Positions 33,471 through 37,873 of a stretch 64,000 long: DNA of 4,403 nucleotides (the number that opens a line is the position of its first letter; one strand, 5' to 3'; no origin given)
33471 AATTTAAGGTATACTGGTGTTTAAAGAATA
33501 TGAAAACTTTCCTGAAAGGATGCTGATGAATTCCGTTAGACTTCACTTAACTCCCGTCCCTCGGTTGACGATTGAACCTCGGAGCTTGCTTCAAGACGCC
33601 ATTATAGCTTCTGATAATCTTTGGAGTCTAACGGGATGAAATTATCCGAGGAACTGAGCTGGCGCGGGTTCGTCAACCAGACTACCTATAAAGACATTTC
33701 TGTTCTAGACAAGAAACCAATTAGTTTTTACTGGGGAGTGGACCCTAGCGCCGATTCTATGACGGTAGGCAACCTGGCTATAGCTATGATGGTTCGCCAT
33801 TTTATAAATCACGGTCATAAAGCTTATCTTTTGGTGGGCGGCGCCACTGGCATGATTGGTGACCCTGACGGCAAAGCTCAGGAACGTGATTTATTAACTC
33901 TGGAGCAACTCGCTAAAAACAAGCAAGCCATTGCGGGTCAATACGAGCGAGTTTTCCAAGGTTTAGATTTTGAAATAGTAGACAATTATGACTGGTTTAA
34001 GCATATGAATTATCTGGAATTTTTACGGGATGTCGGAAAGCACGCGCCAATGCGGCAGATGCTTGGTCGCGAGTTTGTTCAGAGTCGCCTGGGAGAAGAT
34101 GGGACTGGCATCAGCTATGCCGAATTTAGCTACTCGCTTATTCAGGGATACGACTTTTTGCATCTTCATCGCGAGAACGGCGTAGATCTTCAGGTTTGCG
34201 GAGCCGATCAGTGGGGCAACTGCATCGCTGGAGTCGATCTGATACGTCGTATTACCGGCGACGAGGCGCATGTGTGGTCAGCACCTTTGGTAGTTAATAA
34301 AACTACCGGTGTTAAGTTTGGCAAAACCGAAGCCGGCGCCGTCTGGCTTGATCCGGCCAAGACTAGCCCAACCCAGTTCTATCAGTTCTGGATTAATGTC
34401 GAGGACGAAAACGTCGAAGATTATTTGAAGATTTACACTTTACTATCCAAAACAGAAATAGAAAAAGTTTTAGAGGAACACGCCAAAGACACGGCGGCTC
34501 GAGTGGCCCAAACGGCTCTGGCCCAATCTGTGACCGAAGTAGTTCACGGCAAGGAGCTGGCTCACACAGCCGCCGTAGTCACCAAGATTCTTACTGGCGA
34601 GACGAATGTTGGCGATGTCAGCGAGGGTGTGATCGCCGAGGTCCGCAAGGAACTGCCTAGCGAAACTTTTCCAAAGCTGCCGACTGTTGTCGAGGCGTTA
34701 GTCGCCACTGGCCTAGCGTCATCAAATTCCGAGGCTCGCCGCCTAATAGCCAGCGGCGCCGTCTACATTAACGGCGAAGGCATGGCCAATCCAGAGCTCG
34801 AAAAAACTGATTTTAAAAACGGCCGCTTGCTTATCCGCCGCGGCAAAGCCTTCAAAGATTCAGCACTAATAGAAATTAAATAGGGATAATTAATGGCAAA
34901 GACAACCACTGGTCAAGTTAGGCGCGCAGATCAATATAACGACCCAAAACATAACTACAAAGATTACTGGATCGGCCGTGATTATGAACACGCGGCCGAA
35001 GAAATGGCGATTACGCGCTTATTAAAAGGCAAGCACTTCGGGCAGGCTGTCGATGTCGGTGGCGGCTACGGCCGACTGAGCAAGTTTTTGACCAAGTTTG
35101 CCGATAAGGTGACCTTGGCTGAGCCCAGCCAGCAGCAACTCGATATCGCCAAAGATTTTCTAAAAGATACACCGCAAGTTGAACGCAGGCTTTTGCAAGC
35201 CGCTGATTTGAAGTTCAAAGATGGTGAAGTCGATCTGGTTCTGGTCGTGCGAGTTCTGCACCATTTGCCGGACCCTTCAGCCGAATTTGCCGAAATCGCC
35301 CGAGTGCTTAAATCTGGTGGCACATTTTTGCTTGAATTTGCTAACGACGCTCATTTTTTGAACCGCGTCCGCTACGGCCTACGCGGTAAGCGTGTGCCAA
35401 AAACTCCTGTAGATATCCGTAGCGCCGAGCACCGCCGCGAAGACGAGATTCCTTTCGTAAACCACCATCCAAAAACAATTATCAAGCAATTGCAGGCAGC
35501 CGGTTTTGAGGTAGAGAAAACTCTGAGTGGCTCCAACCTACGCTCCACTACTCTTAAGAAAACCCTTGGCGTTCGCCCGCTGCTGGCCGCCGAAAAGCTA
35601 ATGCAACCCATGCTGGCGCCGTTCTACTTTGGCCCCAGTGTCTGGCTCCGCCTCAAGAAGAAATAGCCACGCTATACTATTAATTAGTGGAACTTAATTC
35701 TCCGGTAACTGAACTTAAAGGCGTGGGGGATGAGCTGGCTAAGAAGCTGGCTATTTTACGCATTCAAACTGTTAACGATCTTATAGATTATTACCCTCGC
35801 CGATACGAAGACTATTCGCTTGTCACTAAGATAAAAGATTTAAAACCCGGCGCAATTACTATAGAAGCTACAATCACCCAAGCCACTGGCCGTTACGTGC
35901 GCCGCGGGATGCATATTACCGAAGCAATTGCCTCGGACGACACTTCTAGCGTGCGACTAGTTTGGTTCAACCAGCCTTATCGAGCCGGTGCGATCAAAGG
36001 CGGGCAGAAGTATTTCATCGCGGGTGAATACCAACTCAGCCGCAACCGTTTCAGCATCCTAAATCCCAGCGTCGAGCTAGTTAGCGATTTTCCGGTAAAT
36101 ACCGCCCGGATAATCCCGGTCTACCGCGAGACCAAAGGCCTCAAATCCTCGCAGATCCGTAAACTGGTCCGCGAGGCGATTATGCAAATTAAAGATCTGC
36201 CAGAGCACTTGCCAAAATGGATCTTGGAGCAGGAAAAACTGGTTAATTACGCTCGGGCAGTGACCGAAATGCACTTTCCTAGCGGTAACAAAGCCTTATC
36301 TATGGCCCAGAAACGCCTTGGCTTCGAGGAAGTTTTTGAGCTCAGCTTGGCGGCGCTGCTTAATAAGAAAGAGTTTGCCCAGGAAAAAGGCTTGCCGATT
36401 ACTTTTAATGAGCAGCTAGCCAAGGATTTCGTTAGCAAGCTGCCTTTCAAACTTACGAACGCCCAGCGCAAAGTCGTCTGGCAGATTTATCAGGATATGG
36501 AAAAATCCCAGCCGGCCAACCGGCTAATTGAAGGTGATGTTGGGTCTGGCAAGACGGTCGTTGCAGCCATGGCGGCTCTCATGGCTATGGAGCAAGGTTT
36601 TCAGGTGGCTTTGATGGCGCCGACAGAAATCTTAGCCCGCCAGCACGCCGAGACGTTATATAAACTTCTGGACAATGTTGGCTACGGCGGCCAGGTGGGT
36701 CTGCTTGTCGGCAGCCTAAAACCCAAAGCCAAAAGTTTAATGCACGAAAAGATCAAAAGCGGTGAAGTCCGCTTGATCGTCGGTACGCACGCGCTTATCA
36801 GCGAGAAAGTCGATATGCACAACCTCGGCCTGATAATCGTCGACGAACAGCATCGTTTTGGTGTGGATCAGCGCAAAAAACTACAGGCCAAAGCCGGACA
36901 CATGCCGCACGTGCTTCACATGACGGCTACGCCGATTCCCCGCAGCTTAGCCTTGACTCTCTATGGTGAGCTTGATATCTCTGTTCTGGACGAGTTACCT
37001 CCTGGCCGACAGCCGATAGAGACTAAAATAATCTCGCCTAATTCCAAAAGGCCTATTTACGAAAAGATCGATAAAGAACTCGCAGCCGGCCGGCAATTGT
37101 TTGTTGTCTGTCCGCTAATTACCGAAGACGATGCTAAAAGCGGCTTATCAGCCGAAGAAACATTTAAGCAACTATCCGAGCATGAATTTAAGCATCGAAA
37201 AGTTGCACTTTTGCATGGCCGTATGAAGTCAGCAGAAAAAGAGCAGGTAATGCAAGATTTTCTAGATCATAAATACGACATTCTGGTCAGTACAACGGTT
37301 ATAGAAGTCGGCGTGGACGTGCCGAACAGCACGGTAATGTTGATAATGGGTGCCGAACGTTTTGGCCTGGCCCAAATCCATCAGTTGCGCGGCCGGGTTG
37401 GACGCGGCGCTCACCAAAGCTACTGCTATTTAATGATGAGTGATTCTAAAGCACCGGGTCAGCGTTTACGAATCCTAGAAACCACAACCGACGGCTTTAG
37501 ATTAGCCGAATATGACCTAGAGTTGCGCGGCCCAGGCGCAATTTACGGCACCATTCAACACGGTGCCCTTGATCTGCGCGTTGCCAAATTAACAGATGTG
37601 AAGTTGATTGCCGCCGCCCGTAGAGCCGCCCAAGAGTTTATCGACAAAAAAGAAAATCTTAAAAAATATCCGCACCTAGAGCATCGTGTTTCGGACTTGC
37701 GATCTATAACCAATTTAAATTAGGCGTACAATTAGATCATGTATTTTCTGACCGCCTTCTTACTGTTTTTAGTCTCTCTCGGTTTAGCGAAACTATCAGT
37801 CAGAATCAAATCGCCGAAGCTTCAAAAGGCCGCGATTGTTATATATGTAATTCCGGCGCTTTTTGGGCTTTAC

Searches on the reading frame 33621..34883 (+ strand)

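Call 9: search_protein_families(library=pfam, proteins=[window:33621-34883:+], max_evalue=0.00001)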
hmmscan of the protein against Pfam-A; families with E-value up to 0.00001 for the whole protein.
window:33621-34883:+ (420 aa): 3 families
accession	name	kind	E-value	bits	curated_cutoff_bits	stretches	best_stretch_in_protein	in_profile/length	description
PF00579.31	tRNA-synt_1b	-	8.6e-70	235.8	21.1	1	31-321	3-287/292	tRNA synthetases class I (W and Y)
PF22421.1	SYY_C-terminal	-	3.3e-11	43.4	27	1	338-409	2-77/83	Tyrosine--tRNA ligase SYY-like C-terminal domain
PF01479.30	S4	-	4.9e-06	26.6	22.8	0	360-386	7-33/48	S4 domain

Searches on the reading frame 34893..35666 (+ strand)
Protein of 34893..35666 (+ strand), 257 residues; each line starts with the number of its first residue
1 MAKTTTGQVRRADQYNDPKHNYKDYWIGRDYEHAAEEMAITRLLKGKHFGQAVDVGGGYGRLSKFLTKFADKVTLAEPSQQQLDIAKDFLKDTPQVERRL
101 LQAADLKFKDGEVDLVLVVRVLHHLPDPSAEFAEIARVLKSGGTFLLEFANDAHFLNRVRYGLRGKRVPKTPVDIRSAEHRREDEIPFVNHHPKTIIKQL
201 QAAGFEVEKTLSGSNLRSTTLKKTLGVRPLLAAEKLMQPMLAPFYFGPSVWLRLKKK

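Call 9: search_protein_families(library=pfam, proteins=[window:34893-35666:+], max_evalue=0.00001)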
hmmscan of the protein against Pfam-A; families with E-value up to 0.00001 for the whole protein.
window:34893-35666:+ (257 aa): 6 families
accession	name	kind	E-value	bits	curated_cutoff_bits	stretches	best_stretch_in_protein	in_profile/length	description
PF08241.18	Methyltransf_11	-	5.9e-20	72.1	21.2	1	53-146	1-94/95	Methyltransferase domain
PF13649.12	Methyltransf_25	-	9.6e-16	58.7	27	1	53-143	2-97/97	Methyltransferase domain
PF13489.12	Methyltransf_23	-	8e-15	55.4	27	1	40-209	13-163/164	Methyltransferase domain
PF08242.18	Methyltransf_12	-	2.5e-12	47.8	30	1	53-145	1-98/98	Methyltransferase domain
PF01209.24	Ubie_methyltran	-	5.8e-08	32.8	20.1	1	41-163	40-168/233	ubiE/COQ5 methyltransferase family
PF13847.12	Methyltransf_31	-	9.6e-08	32.3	27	1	52-151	7-113/145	Methyltransferase domain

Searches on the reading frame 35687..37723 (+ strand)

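Call 9: search_protein_families(library=pfam, proteins=[window:35687-37723:+], max_evalue=0.00001)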
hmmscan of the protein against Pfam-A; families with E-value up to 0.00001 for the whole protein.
window:35687-37723:+ (678 aa): 7 families
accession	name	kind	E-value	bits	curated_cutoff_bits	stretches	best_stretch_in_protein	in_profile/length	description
PF17191.10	RecG_wedge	-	1.4e-25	90.2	23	1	10-167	5-161/162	RecG wedge domain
PF00270.35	DEAD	-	2.5e-23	83.1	26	1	258-420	2-163/167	DEAD/DEAH box helicase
PF00271.37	Helicase_C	-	4e-21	75.8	23.5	1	461-573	6-108/110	Helicase conserved C-terminal domain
PF04851.21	ResIII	-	1e-12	48.7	22.5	1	254-416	2-162/164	Type III restriction enzyme, res subunit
PF19833.4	RecG_dom3_C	-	3.6e-12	46.6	26.8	1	600-662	1-67/87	ATP-dependent DNA helicase RecG, domain 3, C-terminal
PF13604.12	AAA_30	-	3.5e-06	27.3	27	1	257-404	3-113/191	AAA domain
PF22590.2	Cas3-like_C_2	-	8.9e-06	26.4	27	0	489-574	15-104/106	CRISPR-associated nuclease/helicase Cas3, C-terminal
